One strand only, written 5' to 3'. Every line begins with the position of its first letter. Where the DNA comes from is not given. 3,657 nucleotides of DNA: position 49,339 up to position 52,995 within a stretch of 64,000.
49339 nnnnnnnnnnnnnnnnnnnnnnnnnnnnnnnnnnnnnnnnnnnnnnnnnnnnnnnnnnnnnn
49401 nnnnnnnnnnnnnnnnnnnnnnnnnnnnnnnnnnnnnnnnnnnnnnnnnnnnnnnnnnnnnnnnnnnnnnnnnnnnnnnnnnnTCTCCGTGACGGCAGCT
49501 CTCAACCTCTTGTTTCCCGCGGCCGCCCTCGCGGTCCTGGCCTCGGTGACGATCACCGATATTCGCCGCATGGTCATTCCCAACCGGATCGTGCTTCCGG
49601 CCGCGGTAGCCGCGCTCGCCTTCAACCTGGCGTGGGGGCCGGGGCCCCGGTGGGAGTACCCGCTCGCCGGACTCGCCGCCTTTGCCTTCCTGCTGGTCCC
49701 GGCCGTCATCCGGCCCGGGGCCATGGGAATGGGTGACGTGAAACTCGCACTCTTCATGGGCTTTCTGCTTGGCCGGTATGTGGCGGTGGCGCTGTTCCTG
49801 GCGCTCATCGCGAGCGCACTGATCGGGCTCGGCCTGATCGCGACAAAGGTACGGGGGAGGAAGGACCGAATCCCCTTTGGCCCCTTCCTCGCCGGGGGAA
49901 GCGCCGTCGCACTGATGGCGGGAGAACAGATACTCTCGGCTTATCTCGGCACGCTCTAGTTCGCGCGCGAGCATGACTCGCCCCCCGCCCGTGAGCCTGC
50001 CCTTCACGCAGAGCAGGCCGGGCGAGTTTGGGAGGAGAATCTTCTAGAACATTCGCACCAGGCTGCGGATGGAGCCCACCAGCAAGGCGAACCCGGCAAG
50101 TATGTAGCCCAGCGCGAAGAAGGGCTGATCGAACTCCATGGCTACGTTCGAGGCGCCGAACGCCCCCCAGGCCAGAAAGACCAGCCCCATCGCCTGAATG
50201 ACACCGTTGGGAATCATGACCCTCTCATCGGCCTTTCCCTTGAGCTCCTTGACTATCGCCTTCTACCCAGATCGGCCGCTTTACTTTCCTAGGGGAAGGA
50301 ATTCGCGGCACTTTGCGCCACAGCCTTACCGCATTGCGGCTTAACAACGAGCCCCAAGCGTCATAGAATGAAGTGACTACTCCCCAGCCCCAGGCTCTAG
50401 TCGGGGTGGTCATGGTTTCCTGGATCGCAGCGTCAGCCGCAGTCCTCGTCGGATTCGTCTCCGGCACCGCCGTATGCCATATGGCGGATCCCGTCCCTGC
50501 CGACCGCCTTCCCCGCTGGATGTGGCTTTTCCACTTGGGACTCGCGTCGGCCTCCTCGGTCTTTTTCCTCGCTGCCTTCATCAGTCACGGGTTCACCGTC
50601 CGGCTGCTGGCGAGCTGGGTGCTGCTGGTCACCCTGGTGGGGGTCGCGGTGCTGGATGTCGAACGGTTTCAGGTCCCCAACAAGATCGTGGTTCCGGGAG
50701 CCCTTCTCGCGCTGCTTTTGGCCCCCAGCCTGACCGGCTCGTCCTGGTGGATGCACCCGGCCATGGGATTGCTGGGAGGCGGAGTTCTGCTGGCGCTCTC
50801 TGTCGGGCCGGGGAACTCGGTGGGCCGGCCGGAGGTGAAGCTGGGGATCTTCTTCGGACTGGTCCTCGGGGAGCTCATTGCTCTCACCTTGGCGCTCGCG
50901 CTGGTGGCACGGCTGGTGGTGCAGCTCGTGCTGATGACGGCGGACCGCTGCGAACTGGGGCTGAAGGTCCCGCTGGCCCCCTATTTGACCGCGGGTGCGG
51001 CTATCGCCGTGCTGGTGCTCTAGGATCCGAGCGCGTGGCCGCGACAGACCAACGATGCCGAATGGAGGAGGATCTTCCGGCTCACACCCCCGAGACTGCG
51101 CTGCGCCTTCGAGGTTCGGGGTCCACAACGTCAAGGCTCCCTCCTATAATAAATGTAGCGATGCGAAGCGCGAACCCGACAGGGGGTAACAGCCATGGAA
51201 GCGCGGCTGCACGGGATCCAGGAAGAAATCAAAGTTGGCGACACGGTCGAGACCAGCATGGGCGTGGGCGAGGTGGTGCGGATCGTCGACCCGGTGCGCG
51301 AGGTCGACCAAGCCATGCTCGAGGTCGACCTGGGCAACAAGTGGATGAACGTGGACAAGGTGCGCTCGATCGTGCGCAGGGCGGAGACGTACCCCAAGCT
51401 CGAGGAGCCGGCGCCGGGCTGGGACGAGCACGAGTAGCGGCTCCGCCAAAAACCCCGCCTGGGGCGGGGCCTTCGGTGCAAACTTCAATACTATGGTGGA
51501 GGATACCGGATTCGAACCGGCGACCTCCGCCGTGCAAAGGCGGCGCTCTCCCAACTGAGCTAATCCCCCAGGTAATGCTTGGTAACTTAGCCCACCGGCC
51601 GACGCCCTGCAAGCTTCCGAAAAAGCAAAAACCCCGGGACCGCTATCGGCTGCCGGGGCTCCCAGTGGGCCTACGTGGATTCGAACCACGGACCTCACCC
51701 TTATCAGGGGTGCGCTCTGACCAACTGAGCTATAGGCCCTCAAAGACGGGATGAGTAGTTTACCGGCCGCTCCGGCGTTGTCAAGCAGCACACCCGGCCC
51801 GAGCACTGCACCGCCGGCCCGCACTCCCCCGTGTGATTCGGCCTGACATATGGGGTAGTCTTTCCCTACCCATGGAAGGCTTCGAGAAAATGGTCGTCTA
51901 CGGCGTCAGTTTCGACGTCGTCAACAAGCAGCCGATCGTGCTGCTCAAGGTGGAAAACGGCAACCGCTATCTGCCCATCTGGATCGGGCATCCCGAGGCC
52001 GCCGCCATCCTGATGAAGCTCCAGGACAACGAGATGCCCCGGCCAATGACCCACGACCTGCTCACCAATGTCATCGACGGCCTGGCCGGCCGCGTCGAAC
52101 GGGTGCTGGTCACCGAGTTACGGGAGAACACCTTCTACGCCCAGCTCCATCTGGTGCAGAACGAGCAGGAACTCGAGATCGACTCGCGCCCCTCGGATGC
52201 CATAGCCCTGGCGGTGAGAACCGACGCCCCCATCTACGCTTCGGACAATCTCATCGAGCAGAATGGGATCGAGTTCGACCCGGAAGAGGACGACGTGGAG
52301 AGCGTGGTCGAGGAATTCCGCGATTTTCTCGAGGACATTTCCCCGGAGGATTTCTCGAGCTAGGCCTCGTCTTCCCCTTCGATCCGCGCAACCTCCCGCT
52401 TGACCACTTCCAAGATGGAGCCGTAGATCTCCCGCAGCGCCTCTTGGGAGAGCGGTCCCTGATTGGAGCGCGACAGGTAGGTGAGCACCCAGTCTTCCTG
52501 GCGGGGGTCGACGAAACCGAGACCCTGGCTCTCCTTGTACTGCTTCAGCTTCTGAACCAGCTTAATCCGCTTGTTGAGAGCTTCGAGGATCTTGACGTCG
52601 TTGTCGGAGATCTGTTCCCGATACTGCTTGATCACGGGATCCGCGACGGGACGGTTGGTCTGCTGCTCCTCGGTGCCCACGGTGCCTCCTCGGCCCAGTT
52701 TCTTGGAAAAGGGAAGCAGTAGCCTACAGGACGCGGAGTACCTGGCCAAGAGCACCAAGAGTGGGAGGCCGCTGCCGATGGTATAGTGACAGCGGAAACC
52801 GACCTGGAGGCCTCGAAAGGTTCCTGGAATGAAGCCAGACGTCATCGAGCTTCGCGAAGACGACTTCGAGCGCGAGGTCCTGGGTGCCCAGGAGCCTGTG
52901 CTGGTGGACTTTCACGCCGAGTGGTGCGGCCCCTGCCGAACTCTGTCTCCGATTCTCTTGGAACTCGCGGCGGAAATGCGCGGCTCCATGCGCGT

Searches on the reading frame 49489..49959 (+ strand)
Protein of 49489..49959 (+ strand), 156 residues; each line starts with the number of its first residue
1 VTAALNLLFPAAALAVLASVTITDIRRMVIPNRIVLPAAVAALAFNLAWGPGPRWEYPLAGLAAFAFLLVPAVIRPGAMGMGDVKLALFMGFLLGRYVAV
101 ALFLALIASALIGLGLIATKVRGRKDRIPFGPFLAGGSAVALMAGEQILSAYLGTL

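Call 17: search_protein_families(library=pfam, proteins=[window:49489-49959:+], max_evalue=0.0001)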
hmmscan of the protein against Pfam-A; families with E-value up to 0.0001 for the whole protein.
window:49489-49959:+ (156 aa): 1 family
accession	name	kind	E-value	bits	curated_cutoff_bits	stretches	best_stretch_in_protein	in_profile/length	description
PF01478.23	Peptidase_A24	-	4.1e-17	63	26.5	1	13-113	3-103/104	Type IV leader peptidase family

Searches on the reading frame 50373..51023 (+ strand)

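Call 17: search_protein_families(library=pfam, proteins=[window:50373-51023:+], max_evalue=0.0001)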
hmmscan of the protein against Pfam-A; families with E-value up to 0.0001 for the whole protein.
window:50373-51023:+ (216 aa): 1 family
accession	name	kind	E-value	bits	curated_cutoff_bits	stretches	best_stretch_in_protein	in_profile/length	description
PF01478.23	Peptidase_A24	-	3.2e-05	24.8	26.5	1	82-182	1-101/104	Type IV leader peptidase family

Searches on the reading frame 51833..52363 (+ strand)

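Call 17: search_protein_families(library=pfam, proteins=[window:51833-52363:+], max_evalue=0.0001)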
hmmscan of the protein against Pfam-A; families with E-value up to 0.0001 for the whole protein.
window:51833-52363:+ (176 aa): 1 family
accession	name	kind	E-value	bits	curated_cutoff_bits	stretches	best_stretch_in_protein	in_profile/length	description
PF02577.19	BFN_dom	-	1.8e-42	144.1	27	1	36-147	1-110/112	Bifunctional nuclease domain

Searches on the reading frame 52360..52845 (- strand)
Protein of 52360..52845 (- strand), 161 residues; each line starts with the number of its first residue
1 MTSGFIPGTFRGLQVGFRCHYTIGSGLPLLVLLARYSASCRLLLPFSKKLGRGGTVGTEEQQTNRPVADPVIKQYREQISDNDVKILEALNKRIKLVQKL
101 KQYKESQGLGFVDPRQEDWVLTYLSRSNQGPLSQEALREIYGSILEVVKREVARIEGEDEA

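Call 17: search_protein_families(library=pfam, proteins=[window:52360-52845:-], max_evalue=0.0001)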
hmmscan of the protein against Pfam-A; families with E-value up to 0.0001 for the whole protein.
window:52360-52845:- (161 aa): 1 family
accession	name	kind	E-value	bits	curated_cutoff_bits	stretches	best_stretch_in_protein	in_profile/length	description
PF01817.26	CM_2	-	3.2e-15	56.5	27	1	75-150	1-77/80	Chorismate mutase type II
